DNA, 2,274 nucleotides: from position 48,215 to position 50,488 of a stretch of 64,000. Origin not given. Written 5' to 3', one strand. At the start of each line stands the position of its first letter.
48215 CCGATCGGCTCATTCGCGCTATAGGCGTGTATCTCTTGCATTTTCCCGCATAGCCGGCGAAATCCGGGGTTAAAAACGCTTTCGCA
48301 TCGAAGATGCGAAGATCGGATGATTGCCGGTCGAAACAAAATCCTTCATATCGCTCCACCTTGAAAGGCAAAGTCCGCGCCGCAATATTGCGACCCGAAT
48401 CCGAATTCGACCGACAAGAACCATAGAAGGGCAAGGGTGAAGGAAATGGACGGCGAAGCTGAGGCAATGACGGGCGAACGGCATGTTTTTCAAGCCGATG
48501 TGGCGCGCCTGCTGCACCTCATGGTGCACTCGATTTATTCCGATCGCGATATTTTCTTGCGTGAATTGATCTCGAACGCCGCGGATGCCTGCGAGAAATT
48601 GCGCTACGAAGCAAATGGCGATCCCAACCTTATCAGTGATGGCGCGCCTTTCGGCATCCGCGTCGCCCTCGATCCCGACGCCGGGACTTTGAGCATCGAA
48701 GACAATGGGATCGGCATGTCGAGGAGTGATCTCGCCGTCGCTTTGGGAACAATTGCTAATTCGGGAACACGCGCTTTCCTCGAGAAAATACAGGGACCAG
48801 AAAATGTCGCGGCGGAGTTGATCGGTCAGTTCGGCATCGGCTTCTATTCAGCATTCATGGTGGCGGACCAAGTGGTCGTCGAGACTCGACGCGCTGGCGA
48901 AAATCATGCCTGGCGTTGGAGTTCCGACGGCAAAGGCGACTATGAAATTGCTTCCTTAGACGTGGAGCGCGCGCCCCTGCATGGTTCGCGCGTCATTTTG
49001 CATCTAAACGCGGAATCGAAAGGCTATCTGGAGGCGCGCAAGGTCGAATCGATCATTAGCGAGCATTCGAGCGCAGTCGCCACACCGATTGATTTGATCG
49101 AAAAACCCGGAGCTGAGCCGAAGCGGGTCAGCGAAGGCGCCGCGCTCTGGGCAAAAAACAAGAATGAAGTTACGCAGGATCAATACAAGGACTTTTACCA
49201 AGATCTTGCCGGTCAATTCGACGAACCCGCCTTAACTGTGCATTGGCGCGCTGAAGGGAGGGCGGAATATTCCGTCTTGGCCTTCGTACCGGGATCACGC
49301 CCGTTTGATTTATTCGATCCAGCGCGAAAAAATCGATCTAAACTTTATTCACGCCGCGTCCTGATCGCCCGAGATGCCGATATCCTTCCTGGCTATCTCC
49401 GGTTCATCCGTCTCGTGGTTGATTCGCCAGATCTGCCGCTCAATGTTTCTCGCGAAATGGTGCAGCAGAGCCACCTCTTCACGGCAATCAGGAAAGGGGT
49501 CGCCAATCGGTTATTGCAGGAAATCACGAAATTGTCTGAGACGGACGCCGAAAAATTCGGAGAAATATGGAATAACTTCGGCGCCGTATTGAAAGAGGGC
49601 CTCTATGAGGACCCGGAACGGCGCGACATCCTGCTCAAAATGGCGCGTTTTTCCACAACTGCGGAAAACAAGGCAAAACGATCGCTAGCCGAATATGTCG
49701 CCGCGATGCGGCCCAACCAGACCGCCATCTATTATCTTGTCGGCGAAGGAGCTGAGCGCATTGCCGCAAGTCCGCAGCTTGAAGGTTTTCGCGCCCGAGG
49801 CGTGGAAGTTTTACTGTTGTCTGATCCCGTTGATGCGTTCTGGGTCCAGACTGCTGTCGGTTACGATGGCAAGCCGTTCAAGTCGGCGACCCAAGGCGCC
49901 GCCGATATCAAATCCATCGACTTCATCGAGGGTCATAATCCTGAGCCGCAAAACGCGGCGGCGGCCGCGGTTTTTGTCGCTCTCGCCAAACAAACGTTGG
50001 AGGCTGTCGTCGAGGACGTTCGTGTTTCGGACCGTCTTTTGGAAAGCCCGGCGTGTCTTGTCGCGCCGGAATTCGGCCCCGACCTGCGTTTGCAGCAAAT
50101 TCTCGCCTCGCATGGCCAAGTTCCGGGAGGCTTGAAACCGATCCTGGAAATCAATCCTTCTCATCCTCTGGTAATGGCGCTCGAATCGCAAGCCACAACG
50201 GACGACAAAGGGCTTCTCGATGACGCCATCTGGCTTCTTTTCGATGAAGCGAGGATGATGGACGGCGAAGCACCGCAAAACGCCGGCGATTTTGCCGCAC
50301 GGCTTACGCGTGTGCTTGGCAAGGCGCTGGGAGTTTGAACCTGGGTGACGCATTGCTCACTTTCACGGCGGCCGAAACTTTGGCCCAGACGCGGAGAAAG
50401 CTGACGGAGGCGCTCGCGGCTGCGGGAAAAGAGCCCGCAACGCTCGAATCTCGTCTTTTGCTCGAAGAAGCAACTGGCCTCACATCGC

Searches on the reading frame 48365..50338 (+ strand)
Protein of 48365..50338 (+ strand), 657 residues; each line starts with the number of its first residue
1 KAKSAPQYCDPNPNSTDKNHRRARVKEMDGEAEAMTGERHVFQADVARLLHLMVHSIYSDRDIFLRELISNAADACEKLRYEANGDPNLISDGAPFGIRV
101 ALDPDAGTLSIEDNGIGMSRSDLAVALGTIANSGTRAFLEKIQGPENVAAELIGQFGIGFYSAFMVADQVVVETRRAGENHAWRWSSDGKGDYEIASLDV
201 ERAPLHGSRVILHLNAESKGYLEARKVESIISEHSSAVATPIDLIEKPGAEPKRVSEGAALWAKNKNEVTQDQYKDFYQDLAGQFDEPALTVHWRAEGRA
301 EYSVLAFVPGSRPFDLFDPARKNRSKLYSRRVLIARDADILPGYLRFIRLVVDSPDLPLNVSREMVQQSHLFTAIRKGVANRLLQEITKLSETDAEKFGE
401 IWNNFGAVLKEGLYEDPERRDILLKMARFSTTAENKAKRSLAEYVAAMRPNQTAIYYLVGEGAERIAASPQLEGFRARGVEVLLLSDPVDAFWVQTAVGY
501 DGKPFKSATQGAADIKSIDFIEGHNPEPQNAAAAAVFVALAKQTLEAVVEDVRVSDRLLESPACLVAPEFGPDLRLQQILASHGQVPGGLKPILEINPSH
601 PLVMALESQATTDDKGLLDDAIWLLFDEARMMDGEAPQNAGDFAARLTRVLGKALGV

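Call 36: search_protein_families(library=ncbifam, proteins=[window:48365-50338:+], max_evalue=1e-70)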
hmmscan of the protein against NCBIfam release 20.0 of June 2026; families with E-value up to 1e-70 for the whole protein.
window:48365-50338:+ (657 aa): 1 family
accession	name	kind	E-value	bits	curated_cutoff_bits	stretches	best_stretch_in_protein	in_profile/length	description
NF003555.1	PRK05218.1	equivalog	1.6e-196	654.5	371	1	39-651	2-614/614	molecular chaperone HtpG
